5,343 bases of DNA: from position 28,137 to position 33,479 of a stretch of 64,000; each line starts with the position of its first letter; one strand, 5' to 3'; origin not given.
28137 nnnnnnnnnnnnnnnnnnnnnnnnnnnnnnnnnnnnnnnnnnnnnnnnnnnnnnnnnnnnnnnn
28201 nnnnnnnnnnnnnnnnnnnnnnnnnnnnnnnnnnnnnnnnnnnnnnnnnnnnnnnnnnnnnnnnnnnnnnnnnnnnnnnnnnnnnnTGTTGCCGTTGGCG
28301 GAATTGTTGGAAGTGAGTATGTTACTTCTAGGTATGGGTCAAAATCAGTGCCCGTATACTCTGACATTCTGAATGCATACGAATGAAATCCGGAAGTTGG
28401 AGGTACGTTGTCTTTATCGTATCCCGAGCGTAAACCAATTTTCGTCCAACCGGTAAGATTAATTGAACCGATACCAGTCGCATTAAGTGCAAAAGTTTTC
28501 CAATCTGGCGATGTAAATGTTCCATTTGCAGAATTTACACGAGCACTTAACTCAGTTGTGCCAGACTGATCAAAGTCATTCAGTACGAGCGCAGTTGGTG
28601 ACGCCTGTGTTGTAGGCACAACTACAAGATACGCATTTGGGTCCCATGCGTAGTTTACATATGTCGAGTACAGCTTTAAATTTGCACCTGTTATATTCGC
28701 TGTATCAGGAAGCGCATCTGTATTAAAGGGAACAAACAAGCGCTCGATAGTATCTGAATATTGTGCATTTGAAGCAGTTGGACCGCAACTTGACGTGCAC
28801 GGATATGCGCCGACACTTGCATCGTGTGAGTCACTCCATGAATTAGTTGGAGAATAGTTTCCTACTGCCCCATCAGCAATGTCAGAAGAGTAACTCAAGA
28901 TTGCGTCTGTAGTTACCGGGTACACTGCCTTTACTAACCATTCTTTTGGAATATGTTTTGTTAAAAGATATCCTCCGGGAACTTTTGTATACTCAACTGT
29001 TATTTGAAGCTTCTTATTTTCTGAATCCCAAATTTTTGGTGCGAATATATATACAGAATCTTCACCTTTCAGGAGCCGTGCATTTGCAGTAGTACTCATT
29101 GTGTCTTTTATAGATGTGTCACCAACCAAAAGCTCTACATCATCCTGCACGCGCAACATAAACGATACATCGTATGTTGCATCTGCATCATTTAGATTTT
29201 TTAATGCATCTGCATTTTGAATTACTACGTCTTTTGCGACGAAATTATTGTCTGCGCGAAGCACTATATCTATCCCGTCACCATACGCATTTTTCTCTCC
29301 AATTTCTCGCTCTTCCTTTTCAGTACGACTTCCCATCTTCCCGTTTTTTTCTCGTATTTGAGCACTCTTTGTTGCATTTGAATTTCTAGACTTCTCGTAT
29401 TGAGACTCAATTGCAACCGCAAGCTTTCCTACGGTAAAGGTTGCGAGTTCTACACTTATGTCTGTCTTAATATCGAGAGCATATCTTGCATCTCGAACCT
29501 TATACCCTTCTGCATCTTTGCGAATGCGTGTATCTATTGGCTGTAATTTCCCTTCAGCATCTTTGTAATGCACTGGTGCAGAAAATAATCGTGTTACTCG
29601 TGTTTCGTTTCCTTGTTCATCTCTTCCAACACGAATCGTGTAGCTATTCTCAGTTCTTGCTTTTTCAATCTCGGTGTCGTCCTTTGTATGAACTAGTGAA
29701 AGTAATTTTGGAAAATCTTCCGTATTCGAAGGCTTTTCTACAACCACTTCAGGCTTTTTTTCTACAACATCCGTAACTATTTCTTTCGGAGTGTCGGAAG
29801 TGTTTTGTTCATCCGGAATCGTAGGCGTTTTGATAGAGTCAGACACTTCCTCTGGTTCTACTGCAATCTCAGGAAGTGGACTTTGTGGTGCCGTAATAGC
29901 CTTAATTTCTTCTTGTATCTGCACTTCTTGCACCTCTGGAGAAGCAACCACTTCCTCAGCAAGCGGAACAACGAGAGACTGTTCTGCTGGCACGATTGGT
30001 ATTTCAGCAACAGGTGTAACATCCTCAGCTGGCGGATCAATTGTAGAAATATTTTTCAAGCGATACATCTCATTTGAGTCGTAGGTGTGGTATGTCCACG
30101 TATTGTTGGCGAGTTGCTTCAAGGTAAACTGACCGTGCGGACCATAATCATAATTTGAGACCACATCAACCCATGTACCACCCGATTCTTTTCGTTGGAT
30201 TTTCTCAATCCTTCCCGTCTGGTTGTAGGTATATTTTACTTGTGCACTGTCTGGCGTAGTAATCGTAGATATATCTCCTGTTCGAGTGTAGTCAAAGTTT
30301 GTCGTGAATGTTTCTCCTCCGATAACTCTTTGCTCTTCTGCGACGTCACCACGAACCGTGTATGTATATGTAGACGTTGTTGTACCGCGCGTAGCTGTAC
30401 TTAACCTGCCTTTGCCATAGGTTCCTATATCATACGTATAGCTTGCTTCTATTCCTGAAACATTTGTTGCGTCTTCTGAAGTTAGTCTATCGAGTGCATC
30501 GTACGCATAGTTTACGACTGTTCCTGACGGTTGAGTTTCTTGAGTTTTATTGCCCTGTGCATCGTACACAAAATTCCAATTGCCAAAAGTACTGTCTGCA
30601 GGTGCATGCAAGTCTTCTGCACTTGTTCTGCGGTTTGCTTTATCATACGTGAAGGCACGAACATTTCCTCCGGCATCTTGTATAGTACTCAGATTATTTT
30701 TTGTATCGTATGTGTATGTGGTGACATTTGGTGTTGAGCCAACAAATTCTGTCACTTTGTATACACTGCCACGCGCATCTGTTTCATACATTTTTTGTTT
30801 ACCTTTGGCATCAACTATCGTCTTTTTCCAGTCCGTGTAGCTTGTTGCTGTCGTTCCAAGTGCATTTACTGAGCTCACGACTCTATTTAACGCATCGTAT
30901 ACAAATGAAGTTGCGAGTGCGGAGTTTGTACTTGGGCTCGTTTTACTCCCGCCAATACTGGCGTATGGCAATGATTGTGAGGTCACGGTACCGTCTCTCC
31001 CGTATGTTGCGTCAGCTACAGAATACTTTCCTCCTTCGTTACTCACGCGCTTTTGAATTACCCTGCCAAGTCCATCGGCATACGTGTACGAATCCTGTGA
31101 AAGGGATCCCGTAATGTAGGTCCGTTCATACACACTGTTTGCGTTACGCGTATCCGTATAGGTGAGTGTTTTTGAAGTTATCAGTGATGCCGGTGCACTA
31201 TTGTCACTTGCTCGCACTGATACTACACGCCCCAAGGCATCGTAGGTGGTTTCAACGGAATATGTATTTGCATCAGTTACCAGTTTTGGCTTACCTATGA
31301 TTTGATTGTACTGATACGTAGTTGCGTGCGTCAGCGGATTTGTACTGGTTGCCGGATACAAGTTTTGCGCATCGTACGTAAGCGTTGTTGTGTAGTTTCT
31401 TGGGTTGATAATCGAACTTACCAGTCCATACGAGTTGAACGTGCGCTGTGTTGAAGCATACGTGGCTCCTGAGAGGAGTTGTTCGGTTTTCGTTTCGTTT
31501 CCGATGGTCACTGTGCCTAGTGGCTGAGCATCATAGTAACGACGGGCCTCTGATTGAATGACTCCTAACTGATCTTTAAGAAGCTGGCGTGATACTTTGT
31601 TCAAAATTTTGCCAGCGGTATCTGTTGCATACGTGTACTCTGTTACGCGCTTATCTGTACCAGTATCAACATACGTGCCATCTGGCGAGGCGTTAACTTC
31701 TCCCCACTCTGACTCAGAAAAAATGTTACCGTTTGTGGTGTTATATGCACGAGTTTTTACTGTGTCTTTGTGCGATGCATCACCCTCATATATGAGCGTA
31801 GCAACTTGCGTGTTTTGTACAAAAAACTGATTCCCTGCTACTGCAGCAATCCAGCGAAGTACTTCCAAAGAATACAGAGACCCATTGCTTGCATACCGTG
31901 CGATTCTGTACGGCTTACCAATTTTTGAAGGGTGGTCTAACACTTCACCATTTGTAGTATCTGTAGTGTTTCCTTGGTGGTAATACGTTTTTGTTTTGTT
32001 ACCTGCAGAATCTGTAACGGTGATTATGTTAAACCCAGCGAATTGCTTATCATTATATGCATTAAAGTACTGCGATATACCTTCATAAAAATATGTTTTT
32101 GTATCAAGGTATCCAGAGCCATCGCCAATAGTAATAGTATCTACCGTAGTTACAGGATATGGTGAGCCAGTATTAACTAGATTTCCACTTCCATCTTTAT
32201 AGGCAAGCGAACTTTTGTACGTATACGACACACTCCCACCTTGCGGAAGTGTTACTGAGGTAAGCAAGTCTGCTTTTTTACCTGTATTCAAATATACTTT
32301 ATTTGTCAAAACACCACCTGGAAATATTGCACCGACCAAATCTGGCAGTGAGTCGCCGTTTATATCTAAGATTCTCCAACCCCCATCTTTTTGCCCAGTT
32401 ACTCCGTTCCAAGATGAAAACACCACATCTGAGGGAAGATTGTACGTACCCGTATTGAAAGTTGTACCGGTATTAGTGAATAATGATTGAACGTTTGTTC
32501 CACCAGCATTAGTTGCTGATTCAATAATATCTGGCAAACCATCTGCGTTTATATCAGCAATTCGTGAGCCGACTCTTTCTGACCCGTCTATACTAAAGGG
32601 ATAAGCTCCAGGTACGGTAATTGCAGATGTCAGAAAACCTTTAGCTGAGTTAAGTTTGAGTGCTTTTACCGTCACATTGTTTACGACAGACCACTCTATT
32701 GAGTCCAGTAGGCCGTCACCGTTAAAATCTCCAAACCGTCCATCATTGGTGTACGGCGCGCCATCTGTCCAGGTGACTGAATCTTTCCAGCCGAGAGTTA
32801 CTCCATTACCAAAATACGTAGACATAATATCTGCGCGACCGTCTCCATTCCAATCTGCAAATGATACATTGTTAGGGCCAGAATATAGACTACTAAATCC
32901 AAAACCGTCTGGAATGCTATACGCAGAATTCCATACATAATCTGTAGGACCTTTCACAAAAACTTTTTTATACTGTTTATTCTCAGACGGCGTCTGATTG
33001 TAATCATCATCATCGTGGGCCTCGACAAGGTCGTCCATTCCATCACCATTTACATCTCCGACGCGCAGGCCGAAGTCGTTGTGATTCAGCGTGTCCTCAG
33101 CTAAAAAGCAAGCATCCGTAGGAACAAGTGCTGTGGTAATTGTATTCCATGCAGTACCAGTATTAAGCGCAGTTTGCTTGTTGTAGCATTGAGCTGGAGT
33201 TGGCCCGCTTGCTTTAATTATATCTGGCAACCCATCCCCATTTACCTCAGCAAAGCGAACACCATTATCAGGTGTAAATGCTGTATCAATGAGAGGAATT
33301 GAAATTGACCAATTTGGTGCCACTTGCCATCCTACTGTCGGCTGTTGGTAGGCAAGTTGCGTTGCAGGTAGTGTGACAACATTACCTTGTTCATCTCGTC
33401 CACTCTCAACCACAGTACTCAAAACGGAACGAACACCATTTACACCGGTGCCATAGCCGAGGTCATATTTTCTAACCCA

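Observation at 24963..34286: Unusual domain architecture of the giant RHS protein: TcB/SpvB-like N-terminus, FG-GAP propeller, two separate YD-repeat blocks, fn3, Ig-like and LamG modules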

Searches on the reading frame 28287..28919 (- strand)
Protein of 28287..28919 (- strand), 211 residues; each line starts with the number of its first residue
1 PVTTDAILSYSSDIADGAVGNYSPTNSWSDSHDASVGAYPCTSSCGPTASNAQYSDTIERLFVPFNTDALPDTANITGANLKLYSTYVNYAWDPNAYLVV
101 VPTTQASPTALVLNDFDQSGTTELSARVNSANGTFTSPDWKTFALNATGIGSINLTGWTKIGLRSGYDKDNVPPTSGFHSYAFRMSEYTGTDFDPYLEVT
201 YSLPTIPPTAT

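Call 8: search_protein_families(library=pfam, proteins=[window:28287-28919:-], max_evalue=1)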
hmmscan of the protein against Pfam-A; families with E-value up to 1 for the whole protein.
window:28287-28919:- (211 aa): 0 families

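Call 20: search_protein_families(library=ncbifam, proteins=[window:28287-28919:-], max_evalue=0.1)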
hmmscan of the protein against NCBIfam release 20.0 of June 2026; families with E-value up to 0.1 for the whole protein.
window:28287-28919:- (211 aa): 1 family
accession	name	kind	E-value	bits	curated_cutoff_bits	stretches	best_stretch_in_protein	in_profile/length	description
NF033679.1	DNRLRE_dom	domain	8.3e-05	22.7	34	1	50-200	23-164/164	DNRLRE domain-containing protein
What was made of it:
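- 28302..28916 (-): U2: DNRLRE/CBM96-like beta-sandwich (aa ~1791-1995). NF033679 E 8e-5, below its cut-off (call 20).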

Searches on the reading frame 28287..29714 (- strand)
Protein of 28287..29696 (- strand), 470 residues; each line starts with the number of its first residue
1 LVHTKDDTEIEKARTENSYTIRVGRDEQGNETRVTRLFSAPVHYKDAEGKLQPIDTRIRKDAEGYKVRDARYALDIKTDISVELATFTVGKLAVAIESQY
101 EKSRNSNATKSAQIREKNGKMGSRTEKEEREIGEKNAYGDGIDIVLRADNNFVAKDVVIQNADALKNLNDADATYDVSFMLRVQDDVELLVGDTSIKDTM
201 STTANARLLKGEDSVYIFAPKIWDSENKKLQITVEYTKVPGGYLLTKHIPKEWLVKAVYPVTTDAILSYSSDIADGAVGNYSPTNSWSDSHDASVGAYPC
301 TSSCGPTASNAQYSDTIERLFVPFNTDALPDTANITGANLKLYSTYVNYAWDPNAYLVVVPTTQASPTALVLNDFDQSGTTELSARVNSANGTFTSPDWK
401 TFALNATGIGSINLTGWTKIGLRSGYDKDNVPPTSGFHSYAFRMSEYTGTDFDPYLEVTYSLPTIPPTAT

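Call 21: search_solved_structures(query=window:28287-29696:-, max_evalue=1)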
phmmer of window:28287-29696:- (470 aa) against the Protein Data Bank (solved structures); distinct sequences matched with E-value up to 1: 1.
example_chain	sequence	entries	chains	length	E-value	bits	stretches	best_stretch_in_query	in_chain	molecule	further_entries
4fx7_A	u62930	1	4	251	0.34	13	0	394-430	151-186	Imidazole glycerol phosphate synthase subunit HisF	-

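Call 41: predict_structure(alignment_id=A1)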
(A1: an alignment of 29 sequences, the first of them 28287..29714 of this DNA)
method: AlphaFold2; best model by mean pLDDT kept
length: 476 residues; sequences in the alignment: 29
mean_pLDDT: 88.0   pTM: 0.85
mean pLDDT of the five models: 88.0, 86.3, 86.2, 85.1, 84.4
residues with pLDDT >= 90: 326; 70-90: 100; 50-70: 31; < 50: 19
segments of 3 or more residues with pLDDT < 50: 1-10, 124-131
pLDDT, mean of each block of 10 residues (from residue 1): 40 86 95 95 93 94 91 95 87 97 71 64 45 73 91 91 96 94 95 96 96 96 94 91 96 97 96 86 87 90 86 73 94 96 96 85 95 89 96 81 92 98 95 93 88 74 96 76
secondary structure, 60 per line:
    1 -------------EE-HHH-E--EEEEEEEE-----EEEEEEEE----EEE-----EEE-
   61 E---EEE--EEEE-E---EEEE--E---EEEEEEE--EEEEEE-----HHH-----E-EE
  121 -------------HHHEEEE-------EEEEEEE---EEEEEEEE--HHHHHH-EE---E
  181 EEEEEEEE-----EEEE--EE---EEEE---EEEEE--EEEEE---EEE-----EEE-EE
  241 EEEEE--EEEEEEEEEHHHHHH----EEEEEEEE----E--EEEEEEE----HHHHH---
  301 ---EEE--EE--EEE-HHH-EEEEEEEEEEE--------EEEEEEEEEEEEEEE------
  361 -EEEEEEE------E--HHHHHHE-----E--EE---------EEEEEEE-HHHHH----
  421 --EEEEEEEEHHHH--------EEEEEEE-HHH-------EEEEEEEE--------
elements in order: E24-31 E37-44 E49-51 E57-59 E65-67 E70-73 E79-82 E89-95 E98-103 E137-140 E148-154 E158-165 H168-173 E180-188 E194-197 E205-208 E212-216 E219-223 E227-229 E235-237 E239-245 E248-256 H257-262 E267-274 E282-288 H293-297 E304-306 E313-315 E321-331 E340-354 E362-368 H378-383 E404-410 H412-416 E423-430 H431-434 E443-449 E461-468
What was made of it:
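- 28917..29696 (-): U1: folded all-beta domain with no family match (aa ~1531-1790). AF2 pLDDT is mostly above 90 (call 41).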

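Call 44: fold_search(model_id=the predicted structure, library=pdb)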
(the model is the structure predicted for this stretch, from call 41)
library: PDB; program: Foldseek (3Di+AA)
matches with E <= 10: 852; with E <= 0.001: 14
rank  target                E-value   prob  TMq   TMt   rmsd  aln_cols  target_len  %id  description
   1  9h6h_B                9.1e-06  0.92  0.13  0.08  18.8       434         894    8  Bacteroides ovatus GH98 endoxylanase with Seleno-methionine substituents (released 2025-11-05)
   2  9h6f_A                1.2e-05  0.91  0.13  0.08  23.0       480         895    9  Bacteroides ovatus GH98 endoxylanase in complex with arabino-xylooligosaccharide (released 2025-11-05)
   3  9h6h_A                3.0e-05  0.82  0.12  0.07  22.9       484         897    8  Bacteroides ovatus GH98 endoxylanase with Seleno-methionine substituents (released 2025-11-05)
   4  7y1c_Y                1.5e-04  0.15  0.10  0.07  32.4       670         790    8  CryoEM structure of Klebsiella phage Kp9 tail complex applied with C6 symmetry (released 2023-06-14)
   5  4igb_B                3.5e-04  0.28  0.13  0.14  25.9       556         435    9  Crystal structure of the N-terminal domain of the Streptococcus gordonii adhesin Sgo0707 (released 2013-06-05)
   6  7ufs_A                3.7e-04  0.72  0.18  0.11  15.9       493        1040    6  Cryo-EM Structure of Bl_Man38B at 3.4 A (released 2022-11-16)
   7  4qaw_A                4.6e-04  0.85  0.14  0.13  16.3       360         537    9  Structure of modular Xyn30D from Paenibacillus barcinonensis (released 2014-10-08)
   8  1wcq_C                4.9e-04  0.16  0.11  0.09  23.9       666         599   10  Mutagenesis of the Nucleophilic Tyrosine in a Bacterial Sialidase to Phenylalanine. (released 2005-10-12)
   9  2xvg                  5.1e-04  0.33  0.12  0.08  21.7       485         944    8  crystal structure of alpha-xylosidase (GH31) from Cellvibrio japonicus (released 2011-04-13)
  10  1w8o_A                6.0e-04  0.25  0.14  0.11  24.6       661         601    9  Contribution of the Active Site Aspartic Acid to Catalysis in the Bacterial Neuraminidase from Micromonospora viridifa (released 2004-09-29)
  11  2bzd_A                6.0e-04  0.16  0.12  0.10  24.9       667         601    9  Galactose recognition by the carbohydrate-binding module of a bacterial sialidase. (released 2005-08-19)
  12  8wab_B                6.6e-04  1.00  0.28  0.65   5.0       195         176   12  Crystal structure of a chondroitin sulfate-binding carbohydrate binding module of a chondroitinase (released 2024-01-17)
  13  8axs_A                8.6e-04  0.33  0.16  0.14  23.1       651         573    8  Sialidases and Fucosidases of Akkermansia muciniphila are key for rapid growth on colonic mucin and nutrient sharing a (released 2023-03-01)
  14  7vbo                  9.6e-04  1.00  0.24  0.52   7.4       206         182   16  Alginate binding domain CBM (released 2022-09-07)
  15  2e22                  1.2e-03  0.41  0.15  0.11  17.8       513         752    8  Crystal structure of xanthan lyase in complex with mannose (released 2007-01-30)
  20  8wab_A                2.7e-03  1.00  0.27  0.64   4.5       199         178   12  Crystal structure of a chondroitin sulfate-binding carbohydrate binding module of a chondroitinase (released 2024-01-17)
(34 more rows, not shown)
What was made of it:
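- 28917..29696 (-): Weak Foldseek matches to beta-supersandwich domains of polysaccharide lyases and YidC P1 (call 44).
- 28302..28916 (-): Foldseek probability 1.00 to the CBMs 8wab (TMt 0.65) and 7vbo (TMt 0.52), and to the pro-BMP9 prodomain (call 44).
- On CBM96 / DNRLRE domain (for module U2): Fold matches have probability 1.00, with TMt 0.65 (8wab) and 0.52 (7vbo) (call 44).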

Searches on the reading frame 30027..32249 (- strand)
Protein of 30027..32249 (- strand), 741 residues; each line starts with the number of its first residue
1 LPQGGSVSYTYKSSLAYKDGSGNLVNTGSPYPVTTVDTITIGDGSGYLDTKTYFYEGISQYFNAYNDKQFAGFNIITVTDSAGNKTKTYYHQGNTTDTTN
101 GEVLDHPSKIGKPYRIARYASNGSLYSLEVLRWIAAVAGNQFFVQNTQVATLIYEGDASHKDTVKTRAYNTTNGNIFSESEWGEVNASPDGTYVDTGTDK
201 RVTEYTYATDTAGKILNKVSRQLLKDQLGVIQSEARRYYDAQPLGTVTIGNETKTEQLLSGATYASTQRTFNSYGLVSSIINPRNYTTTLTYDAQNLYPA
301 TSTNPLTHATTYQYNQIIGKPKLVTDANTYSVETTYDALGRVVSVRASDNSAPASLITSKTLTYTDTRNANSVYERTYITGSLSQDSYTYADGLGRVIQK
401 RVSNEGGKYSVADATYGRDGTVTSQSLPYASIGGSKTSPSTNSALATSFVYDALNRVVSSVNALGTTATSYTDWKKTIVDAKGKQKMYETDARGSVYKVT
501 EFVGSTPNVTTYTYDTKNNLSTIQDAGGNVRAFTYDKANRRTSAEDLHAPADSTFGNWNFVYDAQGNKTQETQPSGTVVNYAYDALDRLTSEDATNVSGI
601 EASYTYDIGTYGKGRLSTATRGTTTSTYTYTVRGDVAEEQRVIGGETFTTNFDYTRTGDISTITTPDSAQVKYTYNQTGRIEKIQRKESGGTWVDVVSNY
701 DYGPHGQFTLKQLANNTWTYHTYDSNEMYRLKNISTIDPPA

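Call 8: search_protein_families(library=pfam, proteins=[window:30027-32249:-], max_evalue=1)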
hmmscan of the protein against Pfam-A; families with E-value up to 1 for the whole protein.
window:30027-32249:- (741 aa): 1 family
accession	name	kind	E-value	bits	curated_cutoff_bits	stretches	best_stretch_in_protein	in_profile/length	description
PF05593.20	RHS_repeat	-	2.4e-21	76.1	22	7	562-592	1-31/38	RHS Repeat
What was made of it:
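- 30027..32216 (-): RHS/YD shell, part 1 (aa ~691-1420). PF05593, 7 stretches, E 2e-21 (call 8).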

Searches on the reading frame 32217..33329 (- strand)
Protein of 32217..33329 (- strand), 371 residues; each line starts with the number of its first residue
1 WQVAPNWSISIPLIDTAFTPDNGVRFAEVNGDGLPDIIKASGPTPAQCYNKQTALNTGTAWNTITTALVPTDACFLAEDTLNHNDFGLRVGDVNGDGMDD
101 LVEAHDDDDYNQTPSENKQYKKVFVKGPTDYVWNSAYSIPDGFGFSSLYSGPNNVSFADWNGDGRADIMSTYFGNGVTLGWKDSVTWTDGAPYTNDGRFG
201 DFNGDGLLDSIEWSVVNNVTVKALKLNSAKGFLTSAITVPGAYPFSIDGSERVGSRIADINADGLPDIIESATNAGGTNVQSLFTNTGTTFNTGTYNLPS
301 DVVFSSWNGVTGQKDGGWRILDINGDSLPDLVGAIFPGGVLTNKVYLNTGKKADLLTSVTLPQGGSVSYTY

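Call 8: search_protein_families(library=pfam, proteins=[window:32217-33329:-], max_evalue=1)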
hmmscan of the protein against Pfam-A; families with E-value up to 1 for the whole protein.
window:32217-33329:- (371 aa): 5 families
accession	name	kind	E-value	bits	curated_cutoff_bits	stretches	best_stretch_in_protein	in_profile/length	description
PF13517.12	FG-GAP_3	-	1.5e-15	58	26.9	7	145-169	37-60/61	FG-GAP-like repeat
PF01839.29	FG-GAP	-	3.9e-11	43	22.1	2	90-102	7-19/37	FG-GAP repeat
PF12256.14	TcdB_toxin_midN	-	1.1e-09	38.3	24.8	1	313-371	25-87/181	Insecticide toxin TcdB middle/N-terminal region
PF16743.10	PliI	-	0.00023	21.3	27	0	255-279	62-86/123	Periplasmic lysozyme inhibitor of I-type lysozyme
PF05593.20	RHS_repeat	-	0.044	14.6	22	1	353-371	4-22/38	RHS Repeat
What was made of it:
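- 32217..33299 (-): FG-GAP beta-propeller plus TcdB_toxin_midN, aa ~330-690. PF13517 (7 stretches, E 1.5e-15), PF01839 (E 4e-11), PF12256 (E 1e-9) (call 8).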
